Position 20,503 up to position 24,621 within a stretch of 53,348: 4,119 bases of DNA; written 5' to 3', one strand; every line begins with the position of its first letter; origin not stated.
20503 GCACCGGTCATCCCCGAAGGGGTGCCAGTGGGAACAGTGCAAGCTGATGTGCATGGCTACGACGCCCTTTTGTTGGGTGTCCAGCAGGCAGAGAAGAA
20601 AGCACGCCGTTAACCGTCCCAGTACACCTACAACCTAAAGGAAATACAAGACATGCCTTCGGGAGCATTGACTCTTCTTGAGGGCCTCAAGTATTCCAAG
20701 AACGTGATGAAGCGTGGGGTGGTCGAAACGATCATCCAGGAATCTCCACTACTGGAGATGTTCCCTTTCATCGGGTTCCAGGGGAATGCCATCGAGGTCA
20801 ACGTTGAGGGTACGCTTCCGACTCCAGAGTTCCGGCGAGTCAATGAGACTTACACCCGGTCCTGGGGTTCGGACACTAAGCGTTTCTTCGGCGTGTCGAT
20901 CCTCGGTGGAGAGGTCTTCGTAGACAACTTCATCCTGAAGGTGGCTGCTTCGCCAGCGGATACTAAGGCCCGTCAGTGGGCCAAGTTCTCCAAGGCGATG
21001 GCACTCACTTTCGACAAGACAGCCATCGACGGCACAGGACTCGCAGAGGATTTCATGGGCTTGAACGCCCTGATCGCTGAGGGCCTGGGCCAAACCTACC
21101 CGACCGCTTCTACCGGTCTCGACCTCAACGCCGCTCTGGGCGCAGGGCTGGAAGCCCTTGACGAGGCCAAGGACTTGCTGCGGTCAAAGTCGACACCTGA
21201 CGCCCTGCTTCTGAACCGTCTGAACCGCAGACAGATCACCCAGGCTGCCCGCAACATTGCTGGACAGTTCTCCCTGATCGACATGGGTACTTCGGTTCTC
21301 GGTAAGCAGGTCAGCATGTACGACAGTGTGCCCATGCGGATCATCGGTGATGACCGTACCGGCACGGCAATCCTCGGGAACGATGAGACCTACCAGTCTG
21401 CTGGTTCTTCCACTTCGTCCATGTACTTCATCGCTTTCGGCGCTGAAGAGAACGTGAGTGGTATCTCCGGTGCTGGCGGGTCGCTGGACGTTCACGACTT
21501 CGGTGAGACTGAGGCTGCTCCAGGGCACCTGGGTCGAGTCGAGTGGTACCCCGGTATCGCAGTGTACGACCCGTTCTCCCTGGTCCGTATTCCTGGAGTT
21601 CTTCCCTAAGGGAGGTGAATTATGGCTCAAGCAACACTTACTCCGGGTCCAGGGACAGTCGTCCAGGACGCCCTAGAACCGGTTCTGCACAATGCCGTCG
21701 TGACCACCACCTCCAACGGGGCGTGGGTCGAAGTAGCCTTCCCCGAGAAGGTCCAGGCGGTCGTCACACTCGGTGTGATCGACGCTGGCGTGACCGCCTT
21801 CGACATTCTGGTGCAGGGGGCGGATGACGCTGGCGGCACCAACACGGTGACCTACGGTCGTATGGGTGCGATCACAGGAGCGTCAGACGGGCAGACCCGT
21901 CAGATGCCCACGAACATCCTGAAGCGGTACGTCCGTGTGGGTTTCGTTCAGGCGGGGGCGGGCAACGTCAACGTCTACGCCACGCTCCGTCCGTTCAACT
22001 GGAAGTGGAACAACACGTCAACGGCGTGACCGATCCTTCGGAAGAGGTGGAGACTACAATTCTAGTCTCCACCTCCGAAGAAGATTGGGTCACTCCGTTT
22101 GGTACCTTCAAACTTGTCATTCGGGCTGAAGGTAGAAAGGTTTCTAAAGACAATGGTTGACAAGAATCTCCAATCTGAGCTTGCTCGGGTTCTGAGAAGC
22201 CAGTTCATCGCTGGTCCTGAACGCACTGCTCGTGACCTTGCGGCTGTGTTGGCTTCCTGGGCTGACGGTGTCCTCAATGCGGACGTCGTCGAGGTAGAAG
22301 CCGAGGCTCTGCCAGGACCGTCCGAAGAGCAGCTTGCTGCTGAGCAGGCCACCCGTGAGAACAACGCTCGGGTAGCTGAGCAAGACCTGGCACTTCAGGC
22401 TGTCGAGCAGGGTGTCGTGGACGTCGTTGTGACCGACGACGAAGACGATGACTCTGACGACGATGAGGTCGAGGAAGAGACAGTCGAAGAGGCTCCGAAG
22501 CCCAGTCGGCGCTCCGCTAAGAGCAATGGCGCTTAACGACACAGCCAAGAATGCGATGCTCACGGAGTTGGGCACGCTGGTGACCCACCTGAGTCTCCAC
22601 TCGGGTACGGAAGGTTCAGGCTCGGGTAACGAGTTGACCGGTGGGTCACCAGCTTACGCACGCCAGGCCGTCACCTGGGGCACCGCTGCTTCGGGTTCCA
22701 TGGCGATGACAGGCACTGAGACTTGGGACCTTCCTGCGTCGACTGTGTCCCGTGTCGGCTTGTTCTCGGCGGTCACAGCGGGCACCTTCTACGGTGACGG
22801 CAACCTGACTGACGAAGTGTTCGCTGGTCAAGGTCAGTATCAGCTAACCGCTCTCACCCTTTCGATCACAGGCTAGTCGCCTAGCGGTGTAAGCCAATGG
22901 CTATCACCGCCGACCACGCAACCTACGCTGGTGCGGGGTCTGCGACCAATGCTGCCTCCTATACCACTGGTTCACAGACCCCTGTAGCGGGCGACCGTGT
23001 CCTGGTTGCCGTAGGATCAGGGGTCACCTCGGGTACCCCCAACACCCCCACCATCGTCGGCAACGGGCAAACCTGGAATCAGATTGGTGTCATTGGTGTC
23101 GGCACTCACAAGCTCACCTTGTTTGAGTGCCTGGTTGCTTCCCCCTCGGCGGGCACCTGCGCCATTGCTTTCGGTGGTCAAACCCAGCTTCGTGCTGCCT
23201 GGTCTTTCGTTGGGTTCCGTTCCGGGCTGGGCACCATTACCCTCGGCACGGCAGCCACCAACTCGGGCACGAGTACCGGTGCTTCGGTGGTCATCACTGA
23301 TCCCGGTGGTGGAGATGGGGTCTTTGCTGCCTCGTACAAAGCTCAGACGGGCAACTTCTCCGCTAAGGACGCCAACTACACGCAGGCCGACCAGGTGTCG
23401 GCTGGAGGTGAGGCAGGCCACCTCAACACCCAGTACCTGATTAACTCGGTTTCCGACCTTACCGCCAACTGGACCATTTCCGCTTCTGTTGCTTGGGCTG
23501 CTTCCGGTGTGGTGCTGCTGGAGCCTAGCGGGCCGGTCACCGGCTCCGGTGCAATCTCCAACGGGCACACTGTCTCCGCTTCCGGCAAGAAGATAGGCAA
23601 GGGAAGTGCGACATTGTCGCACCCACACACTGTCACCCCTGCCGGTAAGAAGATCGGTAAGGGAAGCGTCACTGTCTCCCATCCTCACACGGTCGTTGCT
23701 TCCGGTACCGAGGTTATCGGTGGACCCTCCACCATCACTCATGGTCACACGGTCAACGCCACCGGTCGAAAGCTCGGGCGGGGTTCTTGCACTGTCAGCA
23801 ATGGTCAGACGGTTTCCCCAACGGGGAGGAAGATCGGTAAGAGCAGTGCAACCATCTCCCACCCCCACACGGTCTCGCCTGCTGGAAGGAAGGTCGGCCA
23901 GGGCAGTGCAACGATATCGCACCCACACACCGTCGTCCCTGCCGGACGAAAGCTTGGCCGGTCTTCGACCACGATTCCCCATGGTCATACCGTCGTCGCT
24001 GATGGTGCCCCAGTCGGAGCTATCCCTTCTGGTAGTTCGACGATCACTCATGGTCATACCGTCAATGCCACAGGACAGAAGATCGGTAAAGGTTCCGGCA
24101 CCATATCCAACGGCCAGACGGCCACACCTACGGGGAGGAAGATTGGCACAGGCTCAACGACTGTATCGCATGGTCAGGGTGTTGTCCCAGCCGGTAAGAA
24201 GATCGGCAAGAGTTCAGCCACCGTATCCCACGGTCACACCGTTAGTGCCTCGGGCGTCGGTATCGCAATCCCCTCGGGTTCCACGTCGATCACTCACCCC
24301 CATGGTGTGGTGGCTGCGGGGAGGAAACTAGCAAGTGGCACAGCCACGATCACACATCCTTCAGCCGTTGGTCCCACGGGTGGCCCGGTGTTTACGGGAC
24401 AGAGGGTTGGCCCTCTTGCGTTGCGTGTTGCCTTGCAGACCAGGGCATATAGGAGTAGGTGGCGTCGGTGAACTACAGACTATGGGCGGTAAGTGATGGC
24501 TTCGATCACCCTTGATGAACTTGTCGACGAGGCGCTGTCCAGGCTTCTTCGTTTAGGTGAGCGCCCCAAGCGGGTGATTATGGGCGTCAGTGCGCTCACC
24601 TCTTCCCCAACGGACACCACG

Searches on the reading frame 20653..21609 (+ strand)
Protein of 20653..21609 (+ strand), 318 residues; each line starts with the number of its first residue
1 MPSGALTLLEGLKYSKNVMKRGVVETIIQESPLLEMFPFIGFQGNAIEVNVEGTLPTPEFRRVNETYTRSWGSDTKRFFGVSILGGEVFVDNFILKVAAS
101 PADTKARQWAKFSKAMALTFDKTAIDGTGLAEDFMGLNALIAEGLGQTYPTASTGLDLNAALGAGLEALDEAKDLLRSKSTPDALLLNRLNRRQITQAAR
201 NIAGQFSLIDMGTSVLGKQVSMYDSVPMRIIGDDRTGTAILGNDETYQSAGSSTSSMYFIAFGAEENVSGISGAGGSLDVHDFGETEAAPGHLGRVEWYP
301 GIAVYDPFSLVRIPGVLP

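Call 17: search_protein_families(library=phrogs, proteins=[window:20653-21609:+], max_evalue=0.001)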
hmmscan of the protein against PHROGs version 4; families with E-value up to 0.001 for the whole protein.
window:20653-21609:+ (318 aa): 2 families
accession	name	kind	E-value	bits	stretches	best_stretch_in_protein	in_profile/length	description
phrog_212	-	head and packaging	8.9e-49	167.5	1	4-316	4-293/301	major head protein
phrog_31318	-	unknown function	1.3e-05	25.9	1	169-316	6-144/147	-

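Call 23: search_dna_similar(query=window:20653-21609:+, collection=phages, mode=protein, max_rows=25)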
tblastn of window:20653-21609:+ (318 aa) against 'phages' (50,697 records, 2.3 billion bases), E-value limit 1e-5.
Records with a match: 250; places in all: 250; records where one place covers at least 80% of the query: 250.
Best place of each record, by identity: <60% 250.
By first word of the organism name: Pseudomonas 88; Caulobacter 35; Xanthomonas 23; Paenibacillus 13; Stenotrophomonas 11; Bordetella 9; Rhizobium 8; Streptomyces 7; Gordonia 6; Brevundimonas 6; and 19 more.
By host as written in the record: Pseudomonas aeruginosa 31; Pseudomonas aeruginosa PAO1 23; Caulobacter vibrioides CB15 20; - 14; Paenibacillus larvae 11; Bordetella bronchiseptica ATCC 10580 9; Pseudomonas aeruginosa PA14 8; Xanthomonas arboricola pv. juglandis IVIA 1317-1a 6; and 70 more.
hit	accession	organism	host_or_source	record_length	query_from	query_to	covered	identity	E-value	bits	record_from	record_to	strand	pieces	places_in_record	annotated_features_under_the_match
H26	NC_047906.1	Streptomyces phage Rowa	Streptomyces azureus NRRL B-2655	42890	5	317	98%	33.9%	2e-35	141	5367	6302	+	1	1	major head protein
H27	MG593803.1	Streptomyces phage Rowa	Streptomyces azureus NRRL B-2655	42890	5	317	98%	33.9%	2e-35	141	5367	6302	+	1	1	major capsid protein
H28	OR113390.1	Clostridium phage vB_CtyS-FA70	Clostridium sp.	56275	5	316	98%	33.0%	1e-34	139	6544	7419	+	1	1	hypothetical protein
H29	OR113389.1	Clostridium phage vB_CtyS-FA67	Clostridium sp.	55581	5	316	98%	33.0%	3e-34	138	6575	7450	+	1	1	hypothetical protein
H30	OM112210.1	Bacillus phage PK2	Bacillus sp. (in: Bacteria)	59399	5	316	98%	32.6%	3e-36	144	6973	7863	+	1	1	hypothetical protein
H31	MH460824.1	Paenibacillus phage Unity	Paenibacillus larvae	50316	5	317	98%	32.1%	4e-35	140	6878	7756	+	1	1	major capsid protein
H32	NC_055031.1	Paenibacillus phage Unity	Paenibacillus larvae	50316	5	317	98%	32.1%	4e-35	140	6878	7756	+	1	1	major head protein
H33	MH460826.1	Paenibacillus phage Heath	Paenibacillus larvae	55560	5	317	98%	32.1%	4e-35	140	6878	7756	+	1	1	major capsid protein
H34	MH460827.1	Paenibacillus phage Halcyone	Paenibacillus larvae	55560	5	317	98%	32.1%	4e-35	140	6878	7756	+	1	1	major capsid protein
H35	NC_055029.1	Paenibacillus phage Halcyone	Paenibacillus larvae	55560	5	317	98%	32.1%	4e-35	140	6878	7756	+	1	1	major head protein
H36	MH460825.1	Paenibacillus phage Scottie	Paenibacillus larvae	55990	5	317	98%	32.1%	4e-35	140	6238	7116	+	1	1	major capsid protein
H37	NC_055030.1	Paenibacillus phage Scottie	Paenibacillus larvae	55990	5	317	98%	32.1%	4e-35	140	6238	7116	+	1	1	major head protein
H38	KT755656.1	Paenibacillus phage Tripp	Paenibacillus larvae ATCC 9545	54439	3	317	99%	31.6%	7e-35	140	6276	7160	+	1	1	major capsid protein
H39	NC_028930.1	Paenibacillus phage Tripp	Paenibacillus larvae ATCC 9545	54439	3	317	99%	31.6%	7e-35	140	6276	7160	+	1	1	major head protein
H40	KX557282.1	Gordonia phage Nyceirae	Gordonia terrae 3612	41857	5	316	98%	31.6%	2e-30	127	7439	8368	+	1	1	11: major capsid protein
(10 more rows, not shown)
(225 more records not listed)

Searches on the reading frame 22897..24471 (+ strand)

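Call 17: search_protein_families(library=phrogs, proteins=[window:22897-24471:+], max_evalue=0.001)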
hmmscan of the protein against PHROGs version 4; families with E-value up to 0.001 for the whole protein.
window:22897-24471:+ (524 aa): 0 families

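Call 63: search_protein_families(library=pfam, proteins=[window:22897-24471:+], max_evalue=0.01)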
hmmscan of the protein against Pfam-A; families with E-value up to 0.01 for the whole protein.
window:22897-24471:+ (524 aa): 1 family
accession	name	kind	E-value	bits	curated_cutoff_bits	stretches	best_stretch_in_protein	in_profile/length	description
PF17777.6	RL10P_insert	-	0.00011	22.5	29.1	0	448-485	28-65/71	Insertion domain in 60S ribosomal protein L10P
